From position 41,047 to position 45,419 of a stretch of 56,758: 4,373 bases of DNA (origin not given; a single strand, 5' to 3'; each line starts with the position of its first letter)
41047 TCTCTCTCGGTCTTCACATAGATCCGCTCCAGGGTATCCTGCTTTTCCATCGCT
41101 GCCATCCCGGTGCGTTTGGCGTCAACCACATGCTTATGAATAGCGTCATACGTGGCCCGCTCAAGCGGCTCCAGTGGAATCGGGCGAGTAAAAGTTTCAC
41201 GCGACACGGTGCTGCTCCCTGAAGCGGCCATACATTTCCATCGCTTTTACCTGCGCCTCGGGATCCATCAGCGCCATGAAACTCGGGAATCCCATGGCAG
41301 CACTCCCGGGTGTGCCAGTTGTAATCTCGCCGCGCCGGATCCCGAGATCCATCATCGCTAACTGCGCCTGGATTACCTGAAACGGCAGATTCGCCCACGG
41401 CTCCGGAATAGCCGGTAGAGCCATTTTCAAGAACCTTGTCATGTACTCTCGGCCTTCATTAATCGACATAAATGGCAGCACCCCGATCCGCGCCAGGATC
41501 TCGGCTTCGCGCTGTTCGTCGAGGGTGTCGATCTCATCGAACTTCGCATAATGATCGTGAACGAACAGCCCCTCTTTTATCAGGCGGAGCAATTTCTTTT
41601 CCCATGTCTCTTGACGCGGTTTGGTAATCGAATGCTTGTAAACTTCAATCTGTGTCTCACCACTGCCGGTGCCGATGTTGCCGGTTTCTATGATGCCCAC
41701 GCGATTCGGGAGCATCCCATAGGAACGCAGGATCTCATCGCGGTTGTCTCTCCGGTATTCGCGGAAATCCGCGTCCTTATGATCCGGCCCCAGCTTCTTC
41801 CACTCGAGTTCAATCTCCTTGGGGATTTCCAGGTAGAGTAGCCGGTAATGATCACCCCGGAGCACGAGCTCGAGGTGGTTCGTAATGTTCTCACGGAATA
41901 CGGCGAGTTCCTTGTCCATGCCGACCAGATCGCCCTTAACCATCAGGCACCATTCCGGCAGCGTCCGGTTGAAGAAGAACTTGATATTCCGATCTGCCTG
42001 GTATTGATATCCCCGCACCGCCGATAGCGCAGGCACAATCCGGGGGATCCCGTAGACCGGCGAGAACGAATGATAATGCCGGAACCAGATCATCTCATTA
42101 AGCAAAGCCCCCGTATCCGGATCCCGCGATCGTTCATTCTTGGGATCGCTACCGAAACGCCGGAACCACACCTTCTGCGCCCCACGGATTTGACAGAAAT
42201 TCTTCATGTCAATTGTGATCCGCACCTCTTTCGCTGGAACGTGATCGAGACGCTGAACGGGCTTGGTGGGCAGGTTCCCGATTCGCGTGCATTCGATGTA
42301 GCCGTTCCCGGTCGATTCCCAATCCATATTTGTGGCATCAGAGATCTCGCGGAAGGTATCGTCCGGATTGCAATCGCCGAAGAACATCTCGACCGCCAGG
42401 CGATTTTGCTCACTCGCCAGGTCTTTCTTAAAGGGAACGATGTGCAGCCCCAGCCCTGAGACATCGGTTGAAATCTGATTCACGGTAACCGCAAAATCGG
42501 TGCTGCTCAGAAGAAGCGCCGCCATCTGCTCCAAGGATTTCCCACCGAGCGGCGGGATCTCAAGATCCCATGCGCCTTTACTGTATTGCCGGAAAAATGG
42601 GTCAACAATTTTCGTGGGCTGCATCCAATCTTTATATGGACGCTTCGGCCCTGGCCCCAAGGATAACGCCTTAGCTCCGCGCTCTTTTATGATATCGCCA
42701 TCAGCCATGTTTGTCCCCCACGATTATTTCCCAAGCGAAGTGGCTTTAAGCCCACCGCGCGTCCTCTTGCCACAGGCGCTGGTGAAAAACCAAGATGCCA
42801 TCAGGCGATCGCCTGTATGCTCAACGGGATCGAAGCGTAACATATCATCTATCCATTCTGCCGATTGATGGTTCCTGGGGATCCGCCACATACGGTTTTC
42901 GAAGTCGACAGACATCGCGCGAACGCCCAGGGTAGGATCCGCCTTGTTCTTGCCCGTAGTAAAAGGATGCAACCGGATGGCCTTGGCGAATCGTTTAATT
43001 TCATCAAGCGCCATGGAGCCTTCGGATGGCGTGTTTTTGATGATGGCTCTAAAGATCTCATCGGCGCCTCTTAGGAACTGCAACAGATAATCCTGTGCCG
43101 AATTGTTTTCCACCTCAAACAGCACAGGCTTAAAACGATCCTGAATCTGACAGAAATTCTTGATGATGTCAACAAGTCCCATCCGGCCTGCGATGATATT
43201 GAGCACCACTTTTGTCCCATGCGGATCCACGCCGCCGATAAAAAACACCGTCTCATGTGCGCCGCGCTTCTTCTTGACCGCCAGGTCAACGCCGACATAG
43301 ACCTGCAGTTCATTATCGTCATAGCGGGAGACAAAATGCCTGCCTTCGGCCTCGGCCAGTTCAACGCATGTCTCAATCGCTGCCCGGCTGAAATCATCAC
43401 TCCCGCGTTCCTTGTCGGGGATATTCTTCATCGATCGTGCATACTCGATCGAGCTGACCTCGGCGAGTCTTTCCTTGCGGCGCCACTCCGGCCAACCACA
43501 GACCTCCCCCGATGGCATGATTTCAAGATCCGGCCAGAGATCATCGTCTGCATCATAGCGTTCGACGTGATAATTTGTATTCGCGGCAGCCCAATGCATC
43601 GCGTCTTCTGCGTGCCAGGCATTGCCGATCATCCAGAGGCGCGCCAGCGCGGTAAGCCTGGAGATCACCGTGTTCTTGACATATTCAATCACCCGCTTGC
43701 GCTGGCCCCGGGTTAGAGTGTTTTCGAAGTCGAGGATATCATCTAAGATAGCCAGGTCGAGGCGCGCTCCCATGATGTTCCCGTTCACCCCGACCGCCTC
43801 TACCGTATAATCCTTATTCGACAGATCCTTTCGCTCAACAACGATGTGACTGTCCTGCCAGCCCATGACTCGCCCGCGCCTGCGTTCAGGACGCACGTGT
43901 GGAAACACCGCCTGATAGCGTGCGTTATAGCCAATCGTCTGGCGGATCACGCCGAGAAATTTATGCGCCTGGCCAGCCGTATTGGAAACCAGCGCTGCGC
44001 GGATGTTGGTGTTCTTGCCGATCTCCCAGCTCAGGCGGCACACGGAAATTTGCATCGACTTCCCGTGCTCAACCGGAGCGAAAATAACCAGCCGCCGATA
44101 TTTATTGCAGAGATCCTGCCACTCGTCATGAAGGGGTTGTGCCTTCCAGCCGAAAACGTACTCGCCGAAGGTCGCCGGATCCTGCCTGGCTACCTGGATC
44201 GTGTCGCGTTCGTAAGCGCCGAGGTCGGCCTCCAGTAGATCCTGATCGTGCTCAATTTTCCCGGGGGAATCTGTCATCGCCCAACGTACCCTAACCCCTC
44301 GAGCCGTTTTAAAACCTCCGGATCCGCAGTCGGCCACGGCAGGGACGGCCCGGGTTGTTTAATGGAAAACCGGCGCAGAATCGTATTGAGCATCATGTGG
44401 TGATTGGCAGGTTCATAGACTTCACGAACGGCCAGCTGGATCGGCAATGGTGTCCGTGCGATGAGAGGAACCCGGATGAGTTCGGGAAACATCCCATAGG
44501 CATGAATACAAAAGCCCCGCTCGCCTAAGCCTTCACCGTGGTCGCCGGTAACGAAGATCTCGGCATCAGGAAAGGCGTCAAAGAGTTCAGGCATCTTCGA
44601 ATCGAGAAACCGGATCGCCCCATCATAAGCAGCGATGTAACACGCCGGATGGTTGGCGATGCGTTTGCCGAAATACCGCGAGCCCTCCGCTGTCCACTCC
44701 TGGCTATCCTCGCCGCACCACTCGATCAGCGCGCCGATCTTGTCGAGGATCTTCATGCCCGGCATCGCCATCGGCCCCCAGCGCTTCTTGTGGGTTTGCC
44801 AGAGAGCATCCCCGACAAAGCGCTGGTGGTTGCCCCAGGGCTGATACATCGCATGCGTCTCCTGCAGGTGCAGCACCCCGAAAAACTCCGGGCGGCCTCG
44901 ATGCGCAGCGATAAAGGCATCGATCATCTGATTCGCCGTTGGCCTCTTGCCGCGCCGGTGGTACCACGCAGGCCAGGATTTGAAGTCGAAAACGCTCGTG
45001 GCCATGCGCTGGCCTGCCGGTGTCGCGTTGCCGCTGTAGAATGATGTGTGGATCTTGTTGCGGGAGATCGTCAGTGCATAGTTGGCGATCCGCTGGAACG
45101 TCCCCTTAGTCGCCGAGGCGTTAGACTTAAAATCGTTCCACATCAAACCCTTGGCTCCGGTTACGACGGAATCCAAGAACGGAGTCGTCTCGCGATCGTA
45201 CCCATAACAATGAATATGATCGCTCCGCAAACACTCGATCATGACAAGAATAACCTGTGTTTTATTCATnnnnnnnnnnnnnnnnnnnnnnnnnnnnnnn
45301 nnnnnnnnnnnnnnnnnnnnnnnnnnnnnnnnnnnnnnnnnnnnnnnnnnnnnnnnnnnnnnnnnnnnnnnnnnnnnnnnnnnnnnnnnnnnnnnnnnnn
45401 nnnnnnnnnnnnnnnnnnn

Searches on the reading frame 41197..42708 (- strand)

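Call 11: search_protein_families(library=phrogs, proteins=[window:41197-42708:-], max_evalue=0.001)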
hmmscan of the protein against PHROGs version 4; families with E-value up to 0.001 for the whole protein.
window:41197-42708:- (503 aa): 3 families
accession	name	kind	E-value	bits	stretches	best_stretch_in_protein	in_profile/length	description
phrog_12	-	head and packaging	1.3e-34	121.2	1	58-423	82-413/646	portal protein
phrog_2662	-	head and packaging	7.2e-16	58.9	1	75-421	73-401/717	portal protein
phrog_68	-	head and packaging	0.00048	19.9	0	125-178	98-151/344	portal protein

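Call 12: search_protein_families(library=pfam, proteins=[window:41197-42708:-], max_evalue=0.001)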
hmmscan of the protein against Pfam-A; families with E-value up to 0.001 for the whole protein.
window:41197-42708:- (503 aa): 1 family
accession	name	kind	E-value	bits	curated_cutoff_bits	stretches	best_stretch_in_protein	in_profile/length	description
PF04860.17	Phage_portal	-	5.8e-25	88.6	39.1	1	76-422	7-319/321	Phage portal protein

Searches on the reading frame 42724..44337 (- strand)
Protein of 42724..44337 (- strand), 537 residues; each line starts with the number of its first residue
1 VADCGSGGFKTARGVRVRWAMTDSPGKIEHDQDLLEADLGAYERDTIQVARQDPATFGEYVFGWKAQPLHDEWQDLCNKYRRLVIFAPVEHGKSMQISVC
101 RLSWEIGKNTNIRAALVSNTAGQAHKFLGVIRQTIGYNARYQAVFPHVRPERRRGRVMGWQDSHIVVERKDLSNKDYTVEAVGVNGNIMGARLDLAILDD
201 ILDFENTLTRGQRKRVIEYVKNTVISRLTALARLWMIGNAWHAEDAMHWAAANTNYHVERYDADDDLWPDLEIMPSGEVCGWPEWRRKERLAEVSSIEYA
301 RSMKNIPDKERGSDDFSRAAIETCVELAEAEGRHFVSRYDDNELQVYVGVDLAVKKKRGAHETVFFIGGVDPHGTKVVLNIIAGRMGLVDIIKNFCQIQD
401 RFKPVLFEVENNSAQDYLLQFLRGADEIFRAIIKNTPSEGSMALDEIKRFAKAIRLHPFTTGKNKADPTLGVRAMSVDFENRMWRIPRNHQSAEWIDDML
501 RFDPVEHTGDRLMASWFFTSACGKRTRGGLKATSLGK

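Call 11: search_protein_families(library=phrogs, proteins=[window:42724-44337:-], max_evalue=0.001)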
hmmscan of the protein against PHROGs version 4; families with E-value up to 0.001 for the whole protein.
window:42724-44337:- (537 aa): 4 families
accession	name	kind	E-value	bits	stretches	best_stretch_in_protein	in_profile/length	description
phrog_38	-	head and packaging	1.2e-52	180.6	1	37-514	266-695/760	terminase large subunit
phrog_4758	-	head and packaging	6.8e-18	65.9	1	78-253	55-220/243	terminase large subunit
phrog_28155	-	head and packaging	4.4e-09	37.5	1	67-221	46-184/260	terminase large subunit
phrog_17672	-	head and packaging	7.5e-05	22.8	1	84-221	69-200/395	terminase large subunit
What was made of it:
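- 42724..44337 (-): Large terminase. phrog_38, E=1e-52 (call 11)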

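Call 12: search_protein_families(library=pfam, proteins=[window:42724-44337:-], max_evalue=0.001)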
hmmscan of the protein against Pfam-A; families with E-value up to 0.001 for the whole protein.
window:42724-44337:- (537 aa): 0 families

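Call 13: find_related_loci(query=window:42724-44337:-, collection=viral_contigs, flank=10000)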
Query window:42724-44337:- (537 aa) in viral_contigs; peptide patterns used: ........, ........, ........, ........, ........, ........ (x = any residue, [..] = any of these).
2 stretches matched a pattern; 1 encode a relative of the query (tblastn E <= 1e-3); 1 distinct loci.
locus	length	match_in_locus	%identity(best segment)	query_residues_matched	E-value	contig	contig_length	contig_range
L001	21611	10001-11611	99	1-537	0e+0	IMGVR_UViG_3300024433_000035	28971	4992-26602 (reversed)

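Call 14: search_dna_similar(query=window:42724-44337:-, collection=phages, mode=protein, max_rows=20)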
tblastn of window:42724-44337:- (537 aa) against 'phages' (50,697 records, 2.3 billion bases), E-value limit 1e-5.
Records with a match: 49; places in all: 49; records where one place covers at least 80% of the query: 8.
Best place of each record, by identity: <60% 49.
By first word of the organism name: Streptomyces 29; Bacteroides 6; Bacillus 6; Caudoviricetes 5; Caudovirales 2; Weizmannia 1.
By host as written in the record: Streptomyces griseus ATCC 10137 10; - 7; Streptomyces scabiei RL-34 7; Streptomyces lividans JI 1326 4; Streptomyces viridochromogenes DSM40736 4; Bacillus subtilis KCCM12150 2; Streptomyces lividans HXY6 2; Streptomyces albidoflavus 1; and 12 more.
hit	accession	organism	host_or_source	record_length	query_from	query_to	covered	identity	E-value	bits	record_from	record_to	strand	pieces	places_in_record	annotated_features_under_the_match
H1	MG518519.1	Streptomyces phage Manuel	Streptomyces lividans JI 1326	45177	69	517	84%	24.2%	7e-9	65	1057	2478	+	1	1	terminase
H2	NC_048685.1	Streptomyces phage Manuel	Streptomyces lividans JI 1326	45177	69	517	84%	24.2%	7e-9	65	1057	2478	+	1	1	terminase large subunit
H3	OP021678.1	Streptomyces phage RosePharie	Streptomyces lividans JI 1326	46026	69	517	84%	24.0%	2e-8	63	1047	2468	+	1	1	1: terminase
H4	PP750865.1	Streptomyces phage Abafar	Streptomyces albidoflavus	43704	83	517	81%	24.2%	1e-8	64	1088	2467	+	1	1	terminase large subunit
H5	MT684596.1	Streptomyces phage Zeigle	Streptomyces viridochromogenes DSM40736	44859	83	517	81%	24.2%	1e-8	64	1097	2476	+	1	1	1: terminase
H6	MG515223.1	Streptomyces phage WRightOn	Streptomyces viridochromogenes DSM40736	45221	83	517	81%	24.2%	1e-8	64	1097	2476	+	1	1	terminase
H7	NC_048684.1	Streptomyces phage WRightOn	Streptomyces viridochromogenes DSM40736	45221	83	517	81%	24.2%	1e-8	64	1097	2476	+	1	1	terminase large subunit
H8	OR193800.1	Streptomyces phage Kumquat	Streptomyces lividans JI 1326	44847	83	517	81%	24.2%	1e-8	64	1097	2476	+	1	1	1: terminase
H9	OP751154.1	Streptomyces phage Stella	Streptomyces viridochromogenes DSM40736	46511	83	480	74%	24.9%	9e-8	61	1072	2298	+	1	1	2: terminase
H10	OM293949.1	Weizmannia phage Youna2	Weizmannia coagulans KACC 15983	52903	38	420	71%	24.1%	1e-13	81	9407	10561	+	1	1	terminase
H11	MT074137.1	Bacteroides phage DAC16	Bacteroides thetaiotaomicron VPI-5485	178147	64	487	79%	21.0%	1e-7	61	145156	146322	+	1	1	hypothetical protein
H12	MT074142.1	Bacteroides phage DAC23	Bacteroides thetaiotaomicron VPI-5490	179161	64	487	79%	21.0%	1e-7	61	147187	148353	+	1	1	hypothetical protein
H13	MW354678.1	Bacillus phage BSTP12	Bacillus subtilis BSC16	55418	47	420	70%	23.6%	3e-13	79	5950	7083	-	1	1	BSTP12_012: terminase subunit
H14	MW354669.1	Bacillus phage BSTP5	Bacillus subtilis BSC21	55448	47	420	70%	23.6%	3e-13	79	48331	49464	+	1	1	terminase large subunit/tail sheath protein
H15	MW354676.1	Bacillus phage BSTP8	Bacillus subtilis KCCM12150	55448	47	420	70%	23.6%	3e-13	79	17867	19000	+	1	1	BSTP8_035: tail sheath protein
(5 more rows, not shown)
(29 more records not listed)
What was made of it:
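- Tried and rejected: TerL is at most about 25% identical to cultured phages (call 14).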

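Call 22: find_homologous_proteins(query=window:42724-44337:-, max_evalue=1e-20)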
Query window:42724-44337:- (537 aa): 43 proteins with E <= 1e-20 among 8000 candidates.
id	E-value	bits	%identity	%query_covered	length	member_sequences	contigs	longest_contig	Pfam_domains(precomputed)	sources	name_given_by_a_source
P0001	0.0e+0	1202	100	96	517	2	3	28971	-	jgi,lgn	-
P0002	1.2e-290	983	79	96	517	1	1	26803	-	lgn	-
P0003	1.7e-248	844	81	82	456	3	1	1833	-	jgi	jgi:hypothetical protein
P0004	1.0e-226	772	67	93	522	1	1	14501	-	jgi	jgi:hypothetical protein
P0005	1.6e-223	761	64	96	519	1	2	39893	-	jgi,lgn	-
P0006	8.9e-213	726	64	91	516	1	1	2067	-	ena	-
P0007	3.0e-143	496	47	93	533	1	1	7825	-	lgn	-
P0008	2.6e-122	427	44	95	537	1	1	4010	-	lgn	-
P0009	2.8e-117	411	43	96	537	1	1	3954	-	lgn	-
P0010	4.1e-114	400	41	94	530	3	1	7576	-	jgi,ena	-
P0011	5.5e-112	393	58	57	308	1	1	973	-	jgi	jgi:hypothetical protein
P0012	8.2e-92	327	42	84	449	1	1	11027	PF17289.9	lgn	-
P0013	5.7e-78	281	36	88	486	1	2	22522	-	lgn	-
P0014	4.6e-77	278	36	88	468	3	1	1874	-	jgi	-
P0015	6.6e-74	267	34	89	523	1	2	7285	-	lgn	-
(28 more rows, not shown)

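Call 23: find_encoding_contigs(protein=P0002, flank=10000, max_places=3)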
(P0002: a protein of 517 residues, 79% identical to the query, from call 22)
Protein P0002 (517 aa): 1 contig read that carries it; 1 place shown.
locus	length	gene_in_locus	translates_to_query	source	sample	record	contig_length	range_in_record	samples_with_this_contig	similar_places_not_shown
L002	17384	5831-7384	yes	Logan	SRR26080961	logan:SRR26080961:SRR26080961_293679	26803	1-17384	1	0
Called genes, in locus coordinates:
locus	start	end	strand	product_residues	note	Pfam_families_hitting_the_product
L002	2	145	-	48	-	?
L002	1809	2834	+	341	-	PF02086:MethyltransfD12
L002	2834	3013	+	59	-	-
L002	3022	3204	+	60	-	-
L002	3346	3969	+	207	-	PF02195:ParB_N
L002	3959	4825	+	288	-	-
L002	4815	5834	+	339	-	PF00884:Sulfatase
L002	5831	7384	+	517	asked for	-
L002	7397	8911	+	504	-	PF04860:Phage_portal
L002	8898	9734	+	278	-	PF04233:Phage_Mu_F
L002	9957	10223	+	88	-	-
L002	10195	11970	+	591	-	PF06150:ChaB, PF14550:Peptidase_S78_2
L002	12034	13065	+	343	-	-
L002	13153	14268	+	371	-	PF01075:Glyco_transf_9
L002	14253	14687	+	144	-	-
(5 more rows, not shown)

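Call 24: find_encoding_contigs(protein=P0005, flank=10000, max_places=3)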
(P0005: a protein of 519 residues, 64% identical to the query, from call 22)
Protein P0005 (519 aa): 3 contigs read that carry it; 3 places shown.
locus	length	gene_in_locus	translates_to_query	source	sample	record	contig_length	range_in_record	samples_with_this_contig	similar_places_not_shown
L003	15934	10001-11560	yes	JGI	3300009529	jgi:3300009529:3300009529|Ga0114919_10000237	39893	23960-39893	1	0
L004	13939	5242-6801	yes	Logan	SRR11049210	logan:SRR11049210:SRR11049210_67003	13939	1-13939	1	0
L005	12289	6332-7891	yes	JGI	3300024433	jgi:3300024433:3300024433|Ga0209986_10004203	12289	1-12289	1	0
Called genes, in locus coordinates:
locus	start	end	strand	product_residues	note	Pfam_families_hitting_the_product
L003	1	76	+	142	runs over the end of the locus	-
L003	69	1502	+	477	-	PF02195:ParB_N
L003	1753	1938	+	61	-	-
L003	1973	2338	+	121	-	-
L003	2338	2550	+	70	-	-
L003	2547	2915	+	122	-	-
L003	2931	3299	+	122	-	-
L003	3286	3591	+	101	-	-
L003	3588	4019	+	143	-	-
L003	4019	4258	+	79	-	-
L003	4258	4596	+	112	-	-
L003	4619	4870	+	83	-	-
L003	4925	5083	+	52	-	-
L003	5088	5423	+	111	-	-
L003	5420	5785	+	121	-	-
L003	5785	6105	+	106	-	-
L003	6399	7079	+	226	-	-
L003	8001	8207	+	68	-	-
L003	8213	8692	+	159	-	PF21818:DUF6884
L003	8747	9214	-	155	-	-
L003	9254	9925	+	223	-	-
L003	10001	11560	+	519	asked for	-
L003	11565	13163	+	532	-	PF04860:Phage_portal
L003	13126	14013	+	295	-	PF04233:Phage_Mu_F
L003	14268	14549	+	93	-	-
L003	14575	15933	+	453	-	?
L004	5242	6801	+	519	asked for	-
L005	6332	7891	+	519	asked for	-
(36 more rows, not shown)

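Call 25: find_encoding_contigs(protein=P0004, flank=10000, max_places=3)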
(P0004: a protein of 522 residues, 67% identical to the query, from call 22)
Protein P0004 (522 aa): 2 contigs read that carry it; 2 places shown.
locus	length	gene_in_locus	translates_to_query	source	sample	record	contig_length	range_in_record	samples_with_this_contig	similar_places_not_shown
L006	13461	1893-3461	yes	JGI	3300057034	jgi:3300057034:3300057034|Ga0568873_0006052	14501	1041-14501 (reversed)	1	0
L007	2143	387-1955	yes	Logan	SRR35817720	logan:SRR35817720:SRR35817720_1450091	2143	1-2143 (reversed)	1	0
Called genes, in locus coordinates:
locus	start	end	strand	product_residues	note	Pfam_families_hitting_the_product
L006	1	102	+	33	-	?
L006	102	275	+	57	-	-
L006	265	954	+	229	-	-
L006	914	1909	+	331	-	PF00884:Sulfatase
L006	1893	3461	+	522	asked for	-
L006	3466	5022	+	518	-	PF04860:Phage_portal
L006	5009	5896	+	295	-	PF04233:Phage_Mu_F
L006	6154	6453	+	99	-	-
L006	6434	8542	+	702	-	PF06150:ChaB, PF14550:Peptidase_S78_2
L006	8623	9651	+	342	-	-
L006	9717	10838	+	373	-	PF01075:Glyco_transf_9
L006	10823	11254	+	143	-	-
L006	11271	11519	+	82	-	-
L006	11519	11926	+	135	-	-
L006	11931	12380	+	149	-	-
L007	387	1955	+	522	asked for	-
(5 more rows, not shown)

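Call 31: find_related_loci(query=A1, collection=viral_contigs, flank=10000)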
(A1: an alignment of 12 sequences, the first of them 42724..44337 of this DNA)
Query A1 (537 aa) in viral_contigs; peptide patterns used: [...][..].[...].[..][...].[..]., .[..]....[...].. (x = any residue, [..] = any of these).
234 stretches matched a pattern; 134 encode a relative of the query (tblastn E <= 1e-3); the best 80 are kept; 79 distinct loci.
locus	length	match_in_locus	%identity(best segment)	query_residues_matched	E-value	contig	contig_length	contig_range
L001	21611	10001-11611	99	1-537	0e+0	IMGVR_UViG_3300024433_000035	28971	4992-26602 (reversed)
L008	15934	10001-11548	64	21-536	0e+0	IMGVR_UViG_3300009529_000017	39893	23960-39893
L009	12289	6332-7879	64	21-536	0e+0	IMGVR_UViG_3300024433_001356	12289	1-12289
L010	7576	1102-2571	41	32-536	5e-119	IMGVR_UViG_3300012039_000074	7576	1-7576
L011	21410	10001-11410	37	46-537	3e-92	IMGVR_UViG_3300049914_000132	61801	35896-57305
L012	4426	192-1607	35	18-517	1e-88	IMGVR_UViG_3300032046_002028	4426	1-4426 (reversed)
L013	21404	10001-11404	34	15-517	5e-82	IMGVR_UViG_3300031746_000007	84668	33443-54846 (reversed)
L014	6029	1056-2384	34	48-517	1e-80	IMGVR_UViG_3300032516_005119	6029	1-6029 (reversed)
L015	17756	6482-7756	35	65-524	1e-80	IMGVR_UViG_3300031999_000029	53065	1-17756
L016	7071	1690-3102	35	28-517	4e-80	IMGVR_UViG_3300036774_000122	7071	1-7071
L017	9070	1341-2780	34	48-536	8e-80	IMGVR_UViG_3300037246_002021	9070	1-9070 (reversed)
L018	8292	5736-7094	35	47-526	3e-79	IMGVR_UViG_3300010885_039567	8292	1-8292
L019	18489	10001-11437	34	44-517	2e-79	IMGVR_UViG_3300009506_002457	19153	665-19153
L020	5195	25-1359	36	50-517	2e-77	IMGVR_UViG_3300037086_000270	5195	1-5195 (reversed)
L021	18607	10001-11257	35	68-517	3e-77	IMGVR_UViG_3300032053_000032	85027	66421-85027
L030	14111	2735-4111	32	48-537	4e-73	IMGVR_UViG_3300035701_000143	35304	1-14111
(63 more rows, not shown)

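Call 32: find_related_loci(query=A1, collection=genome_contigs, flank=10000)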
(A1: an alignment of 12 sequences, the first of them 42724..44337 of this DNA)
Query A1 (537 aa) in genome_contigs; peptide patterns used: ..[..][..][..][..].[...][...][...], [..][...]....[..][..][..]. (x = any residue, [..] = any of these).
59 stretches matched a pattern; 5 encode a relative of the query (tblastn E <= 1e-3); 5 distinct loci.
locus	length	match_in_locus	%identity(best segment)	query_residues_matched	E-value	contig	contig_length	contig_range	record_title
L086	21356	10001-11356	34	50-534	1e-67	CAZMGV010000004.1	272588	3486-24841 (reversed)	MAG TPA_asm: uncultured bacterium isolate binchicken_co199_84 genome assembly, contig: NODE_37_length_272588_cov_15.5652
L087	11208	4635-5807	32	94-517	4e-51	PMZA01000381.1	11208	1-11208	MAG: Armatimonadetes bacterium isolate fen_943 73.20110800_E3D.109_contig_42461, whole genome shotgun sequence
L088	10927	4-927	30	186-517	2e-39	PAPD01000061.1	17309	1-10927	MAG: Gammaproteobacteria bacterium isolate SP171 MHASMcontig_2730796, whole genome shotgun sequence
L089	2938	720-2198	27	50-521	1e-39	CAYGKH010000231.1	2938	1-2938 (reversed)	MAG TPA_asm: uncultured Coriobacteriaceae bacterium isolate ERP113451_co4_67 genome assembly, contig: NODE_32394_length_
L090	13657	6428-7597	26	61-458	8e-25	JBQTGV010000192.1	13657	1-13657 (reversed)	MAG: Candidatus Eiseniibacteriota bacterium isolate SAR286 c_000000094685, whole genome shotgun sequence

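Call 78: search_protein_families(library=phrogs, proteins=[L030:1821-2255:+, L030:1375-1605:+, L030:1532-1849:+, L030:11-601:+, L003:9254-9925:+], max_evalue=0.05)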
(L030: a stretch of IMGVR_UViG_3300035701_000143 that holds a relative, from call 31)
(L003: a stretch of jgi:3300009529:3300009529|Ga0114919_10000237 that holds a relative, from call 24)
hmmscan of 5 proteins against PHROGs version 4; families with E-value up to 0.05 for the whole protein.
L030:1821-2255:+ (144 aa): 2 families
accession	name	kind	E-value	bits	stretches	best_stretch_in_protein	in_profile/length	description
phrog_66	-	integration and excision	0.00019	22.2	1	53-125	73-144/412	excisionase and transcriptional regulator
phrog_6401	-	DNA, RNA and nucleotide metabolism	0.021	15.7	0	73-109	9-45/64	DNA binding protein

L030:1375-1605:+ (76 aa): 1 family
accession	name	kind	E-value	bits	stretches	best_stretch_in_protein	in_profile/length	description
phrog_5861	-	unknown function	0.025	15.8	1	1-14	1-14/53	-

L030:1532-1849:+ (105 aa): 2 families
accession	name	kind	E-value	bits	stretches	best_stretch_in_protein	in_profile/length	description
phrog_5209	-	unknown function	2.9e-18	66.9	1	2-102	14-102/103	-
phrog_20200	-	unknown function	0.012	16.4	1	38-82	60-104/126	-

L030:11-601:+ (196 aa): 1 family
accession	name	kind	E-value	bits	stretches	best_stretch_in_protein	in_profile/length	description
phrog_38666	-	unknown function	3.7e-22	79.8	1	30-143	1-113/144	-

L003:9254-9925:+ (223 aa): 1 family
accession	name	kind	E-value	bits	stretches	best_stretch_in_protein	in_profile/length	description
phrog_645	-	DNA, RNA and nucleotide metabolism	0.00021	22.5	1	6-52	18-65/196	Rnase E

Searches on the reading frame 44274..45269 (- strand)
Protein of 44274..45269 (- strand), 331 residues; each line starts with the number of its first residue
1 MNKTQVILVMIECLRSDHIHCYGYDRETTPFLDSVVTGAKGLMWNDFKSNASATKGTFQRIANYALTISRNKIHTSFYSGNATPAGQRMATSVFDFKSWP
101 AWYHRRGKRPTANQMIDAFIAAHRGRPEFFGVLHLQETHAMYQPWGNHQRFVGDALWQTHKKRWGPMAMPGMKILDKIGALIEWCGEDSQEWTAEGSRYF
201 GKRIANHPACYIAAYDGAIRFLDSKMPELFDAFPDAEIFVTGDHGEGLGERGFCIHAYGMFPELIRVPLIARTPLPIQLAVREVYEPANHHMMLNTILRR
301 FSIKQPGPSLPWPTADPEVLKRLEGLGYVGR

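Call 11: search_protein_families(library=phrogs, proteins=[window:44274-45269:-], max_evalue=0.001)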
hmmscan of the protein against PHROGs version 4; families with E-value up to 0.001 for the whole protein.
window:44274-45269:- (331 aa): 2 families
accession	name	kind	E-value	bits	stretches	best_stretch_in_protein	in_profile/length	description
phrog_24438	-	unknown function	1.2e-07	31.9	1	4-59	90-145/381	-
phrog_19870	-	unknown function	5.8e-06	26.7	0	129-301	195-340/459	-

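Call 12: search_protein_families(library=pfam, proteins=[window:44274-45269:-], max_evalue=0.001)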
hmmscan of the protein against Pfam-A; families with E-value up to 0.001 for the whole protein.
window:44274-45269:- (331 aa): 1 family
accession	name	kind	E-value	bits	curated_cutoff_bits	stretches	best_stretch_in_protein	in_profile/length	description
PF00884.28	Sulfatase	-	1.3e-18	67.7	25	2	74-300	101-298/301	Sulfatase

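Call 41: search_protein_families(library=ncbifam, proteins=[window:44274-45269:-], max_evalue=0.01)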
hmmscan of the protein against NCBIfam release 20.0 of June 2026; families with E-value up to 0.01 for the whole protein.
window:44274-45269:- (331 aa): 11 families
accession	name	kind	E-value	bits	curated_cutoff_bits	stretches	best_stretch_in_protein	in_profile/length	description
NF007160.0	PRK09598.1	equivalog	1.5e-07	30.1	561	1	2-61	222-280/523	phosphoethanolamine--lipid A transferase EptA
NF008593.0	PRK11560.1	equivalog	2.6e-07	29.3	493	1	2-33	246-277/563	kdo(2)-lipid A phosphoethanolamine 7''-transferase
NF028537.1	P_eth_NH2_trans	domain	2.5e-06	26.3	500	0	4-34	227-257/527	phosphoethanolamine--lipid A transferase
TIGR03417.1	chol_sulfatase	equivalog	3.8e-05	22.7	433.45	1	214-297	254-340/500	choline-sulfatase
NF012179.0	CptA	domain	0.00043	19.1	900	1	5-46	226-268/556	phosphoethanolamine transferase CptA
NF038075.1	fam_STM4013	hypoth_equivalog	0.00054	19.5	250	1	215-259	200-247/261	STM4013/SEN3800 family hydrolase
NF007933.0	PRK10649.1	subfamily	0.00054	18.6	404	1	6-54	239-288/577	phosphoethanolamine transferase CptA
NF008619.0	PRK11598.1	equivalog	0.0023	16.5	660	0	2-33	234-265/546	phosphoethanolamine transferase EptA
NF010322.0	PRK13759.1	equivalog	0.0044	15.6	481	0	2-37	5-40/486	arylsulfatase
NF012159.0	polymyxin_MCR2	exception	0.005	15.6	1200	0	6-36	238-268/538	MCR-2 family phosphoethanolamine--lipid A transferase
NF045661.1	HdlasePehA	equivalog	0.0089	14.7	900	0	213-280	282-354/506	phosphoric/sulfuric ester hydrolase PehA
